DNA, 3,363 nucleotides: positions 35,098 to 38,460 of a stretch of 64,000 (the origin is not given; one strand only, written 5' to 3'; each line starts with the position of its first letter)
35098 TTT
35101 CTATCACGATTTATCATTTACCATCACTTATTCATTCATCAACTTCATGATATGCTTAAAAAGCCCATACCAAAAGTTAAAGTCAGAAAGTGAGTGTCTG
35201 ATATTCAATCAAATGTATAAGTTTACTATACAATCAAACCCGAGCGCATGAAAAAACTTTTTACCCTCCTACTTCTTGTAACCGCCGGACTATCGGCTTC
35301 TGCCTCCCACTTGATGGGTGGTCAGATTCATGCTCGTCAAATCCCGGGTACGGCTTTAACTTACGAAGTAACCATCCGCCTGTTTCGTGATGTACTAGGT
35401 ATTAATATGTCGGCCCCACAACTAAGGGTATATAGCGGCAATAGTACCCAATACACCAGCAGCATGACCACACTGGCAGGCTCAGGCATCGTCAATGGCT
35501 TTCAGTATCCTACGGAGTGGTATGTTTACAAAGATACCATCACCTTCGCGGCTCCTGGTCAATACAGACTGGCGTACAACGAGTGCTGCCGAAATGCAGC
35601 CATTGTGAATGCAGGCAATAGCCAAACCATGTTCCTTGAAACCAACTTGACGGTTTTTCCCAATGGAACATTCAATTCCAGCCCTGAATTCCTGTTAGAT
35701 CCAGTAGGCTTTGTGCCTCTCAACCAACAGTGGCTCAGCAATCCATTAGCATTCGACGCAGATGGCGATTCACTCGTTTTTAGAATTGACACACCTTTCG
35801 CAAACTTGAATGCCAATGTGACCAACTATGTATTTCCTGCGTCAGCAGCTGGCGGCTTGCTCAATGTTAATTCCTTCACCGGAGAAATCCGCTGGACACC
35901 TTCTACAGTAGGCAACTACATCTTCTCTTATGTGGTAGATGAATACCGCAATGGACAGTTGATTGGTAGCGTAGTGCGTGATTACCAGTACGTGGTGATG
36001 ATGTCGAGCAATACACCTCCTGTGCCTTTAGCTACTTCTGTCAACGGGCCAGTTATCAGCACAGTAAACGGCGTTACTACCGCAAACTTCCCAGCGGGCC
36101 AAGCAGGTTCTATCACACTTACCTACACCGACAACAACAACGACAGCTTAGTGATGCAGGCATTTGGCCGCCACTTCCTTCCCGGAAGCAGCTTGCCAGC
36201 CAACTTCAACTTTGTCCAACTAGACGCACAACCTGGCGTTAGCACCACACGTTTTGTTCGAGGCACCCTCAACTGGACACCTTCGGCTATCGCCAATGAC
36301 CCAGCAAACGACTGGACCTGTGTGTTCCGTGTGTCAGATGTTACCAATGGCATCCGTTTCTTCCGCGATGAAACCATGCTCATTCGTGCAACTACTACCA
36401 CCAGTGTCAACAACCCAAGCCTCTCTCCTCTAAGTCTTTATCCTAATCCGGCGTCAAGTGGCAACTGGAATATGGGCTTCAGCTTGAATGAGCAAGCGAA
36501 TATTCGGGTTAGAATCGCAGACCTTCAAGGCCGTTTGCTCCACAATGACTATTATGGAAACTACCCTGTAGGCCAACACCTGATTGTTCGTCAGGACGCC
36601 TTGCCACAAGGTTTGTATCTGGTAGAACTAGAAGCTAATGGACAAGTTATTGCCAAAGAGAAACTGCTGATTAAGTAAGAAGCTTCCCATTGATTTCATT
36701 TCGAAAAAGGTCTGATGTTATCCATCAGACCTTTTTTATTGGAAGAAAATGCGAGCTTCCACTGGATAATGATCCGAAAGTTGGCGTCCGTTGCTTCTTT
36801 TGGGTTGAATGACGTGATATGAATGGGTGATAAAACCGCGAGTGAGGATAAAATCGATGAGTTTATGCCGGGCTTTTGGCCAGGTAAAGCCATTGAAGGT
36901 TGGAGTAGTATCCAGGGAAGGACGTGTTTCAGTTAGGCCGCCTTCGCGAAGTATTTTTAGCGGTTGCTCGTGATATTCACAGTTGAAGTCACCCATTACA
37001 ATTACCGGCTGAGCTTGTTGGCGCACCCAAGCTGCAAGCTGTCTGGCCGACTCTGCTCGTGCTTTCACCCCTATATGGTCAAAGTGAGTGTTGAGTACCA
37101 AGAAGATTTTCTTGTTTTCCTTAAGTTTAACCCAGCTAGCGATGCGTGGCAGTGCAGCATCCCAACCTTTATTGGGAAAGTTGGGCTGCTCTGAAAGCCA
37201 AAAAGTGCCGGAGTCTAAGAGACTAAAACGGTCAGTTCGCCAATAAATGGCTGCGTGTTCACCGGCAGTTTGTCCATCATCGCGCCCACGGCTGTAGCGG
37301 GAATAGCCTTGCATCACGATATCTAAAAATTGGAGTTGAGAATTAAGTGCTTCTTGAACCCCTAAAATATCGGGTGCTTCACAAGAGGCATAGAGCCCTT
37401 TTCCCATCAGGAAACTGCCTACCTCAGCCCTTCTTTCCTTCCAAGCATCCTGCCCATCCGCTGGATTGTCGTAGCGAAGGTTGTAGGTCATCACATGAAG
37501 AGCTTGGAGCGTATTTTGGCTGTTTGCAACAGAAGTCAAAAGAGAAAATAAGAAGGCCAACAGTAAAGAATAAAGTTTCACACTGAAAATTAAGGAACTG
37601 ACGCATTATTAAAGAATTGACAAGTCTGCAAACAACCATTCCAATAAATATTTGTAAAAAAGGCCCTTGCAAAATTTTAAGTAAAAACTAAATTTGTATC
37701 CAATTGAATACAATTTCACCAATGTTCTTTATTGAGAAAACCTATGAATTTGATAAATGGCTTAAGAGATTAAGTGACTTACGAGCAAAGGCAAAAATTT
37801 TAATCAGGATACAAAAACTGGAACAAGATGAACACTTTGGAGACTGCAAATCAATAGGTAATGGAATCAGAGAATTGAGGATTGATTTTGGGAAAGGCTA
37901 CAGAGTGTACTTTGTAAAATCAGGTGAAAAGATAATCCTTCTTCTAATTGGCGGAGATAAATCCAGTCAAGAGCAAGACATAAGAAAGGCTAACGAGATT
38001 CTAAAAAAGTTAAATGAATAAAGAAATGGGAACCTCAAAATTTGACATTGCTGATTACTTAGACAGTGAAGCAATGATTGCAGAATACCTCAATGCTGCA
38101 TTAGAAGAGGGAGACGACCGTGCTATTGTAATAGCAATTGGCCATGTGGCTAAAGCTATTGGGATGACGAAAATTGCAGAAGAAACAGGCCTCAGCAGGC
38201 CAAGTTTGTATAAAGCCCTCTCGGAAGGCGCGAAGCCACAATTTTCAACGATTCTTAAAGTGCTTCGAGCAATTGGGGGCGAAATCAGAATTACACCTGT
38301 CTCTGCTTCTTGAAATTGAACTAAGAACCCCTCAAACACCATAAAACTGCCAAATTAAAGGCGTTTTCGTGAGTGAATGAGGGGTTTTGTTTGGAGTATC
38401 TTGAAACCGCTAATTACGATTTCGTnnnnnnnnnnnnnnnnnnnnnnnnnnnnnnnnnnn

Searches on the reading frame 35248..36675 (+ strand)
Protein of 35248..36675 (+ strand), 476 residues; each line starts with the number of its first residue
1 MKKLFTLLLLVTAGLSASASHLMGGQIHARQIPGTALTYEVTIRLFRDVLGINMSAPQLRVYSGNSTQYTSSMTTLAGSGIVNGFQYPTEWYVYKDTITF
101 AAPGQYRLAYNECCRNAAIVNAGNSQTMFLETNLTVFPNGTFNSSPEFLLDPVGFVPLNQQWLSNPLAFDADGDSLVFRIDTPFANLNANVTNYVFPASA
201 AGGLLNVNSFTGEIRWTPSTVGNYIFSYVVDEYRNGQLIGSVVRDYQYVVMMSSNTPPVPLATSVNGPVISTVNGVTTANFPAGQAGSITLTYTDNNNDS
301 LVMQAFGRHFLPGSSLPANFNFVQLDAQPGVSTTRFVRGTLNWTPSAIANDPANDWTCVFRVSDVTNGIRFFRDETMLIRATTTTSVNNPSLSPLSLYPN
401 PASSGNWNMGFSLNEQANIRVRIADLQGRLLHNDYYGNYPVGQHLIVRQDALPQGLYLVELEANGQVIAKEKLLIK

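Call 49: search_protein_families(library=pfam, proteins=[window:35248-36675:+], max_evalue=0.001)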
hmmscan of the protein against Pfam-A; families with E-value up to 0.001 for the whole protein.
window:35248-36675:+ (476 aa): 1 family
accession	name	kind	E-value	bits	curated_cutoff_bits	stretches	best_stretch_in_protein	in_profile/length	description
PF18962.6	Por_Secre_tail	-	7.4e-07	29.8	27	1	397-475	1-75/75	Secretion system C-terminal sorting domain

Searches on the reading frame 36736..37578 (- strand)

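Call 49: search_protein_families(library=pfam, proteins=[window:36736-37578:-], max_evalue=0.001)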
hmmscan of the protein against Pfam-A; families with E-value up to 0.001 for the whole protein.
window:36736-37578:- (280 aa): 1 family
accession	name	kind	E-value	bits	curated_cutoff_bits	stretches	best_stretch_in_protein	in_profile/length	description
PF03372.29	Exo_endo_phos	-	1.9e-13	51.1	24.5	1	30-270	1-225/225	Endonuclease/Exonuclease/phosphatase family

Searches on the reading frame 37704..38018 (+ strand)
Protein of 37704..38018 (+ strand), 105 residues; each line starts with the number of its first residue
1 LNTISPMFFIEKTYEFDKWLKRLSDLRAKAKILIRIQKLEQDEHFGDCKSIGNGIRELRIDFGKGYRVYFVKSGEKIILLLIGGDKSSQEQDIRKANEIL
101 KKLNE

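Call 49: search_protein_families(library=pfam, proteins=[window:37704-38018:+], max_evalue=0.001)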
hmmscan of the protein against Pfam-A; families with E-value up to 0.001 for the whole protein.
window:37704-38018:+ (105 aa): 1 family
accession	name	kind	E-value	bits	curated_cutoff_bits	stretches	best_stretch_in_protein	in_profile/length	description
PF05973.20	Gp49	-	2.7e-08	34.2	23.9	1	18-98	1-87/90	Phage derived protein Gp49-like (DUF891)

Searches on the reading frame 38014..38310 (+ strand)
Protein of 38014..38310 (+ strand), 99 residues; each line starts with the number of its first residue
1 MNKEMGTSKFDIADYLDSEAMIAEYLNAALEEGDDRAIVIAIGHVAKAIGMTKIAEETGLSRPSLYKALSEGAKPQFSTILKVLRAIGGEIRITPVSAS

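Call 49: search_protein_families(library=pfam, proteins=[window:38014-38310:+], max_evalue=0.001)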
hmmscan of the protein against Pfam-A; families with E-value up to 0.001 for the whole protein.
window:38014-38310:+ (99 aa): 2 families
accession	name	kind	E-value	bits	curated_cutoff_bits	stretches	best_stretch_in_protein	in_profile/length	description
PF21716.3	dnstrm_HI1420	-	1.1e-42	144.2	27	1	7-94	2-89/90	Probable addiction module antidote protein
PF01381.28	HTH_3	-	0.00032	21.1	23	0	49-90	8-51/55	Helix-turn-helix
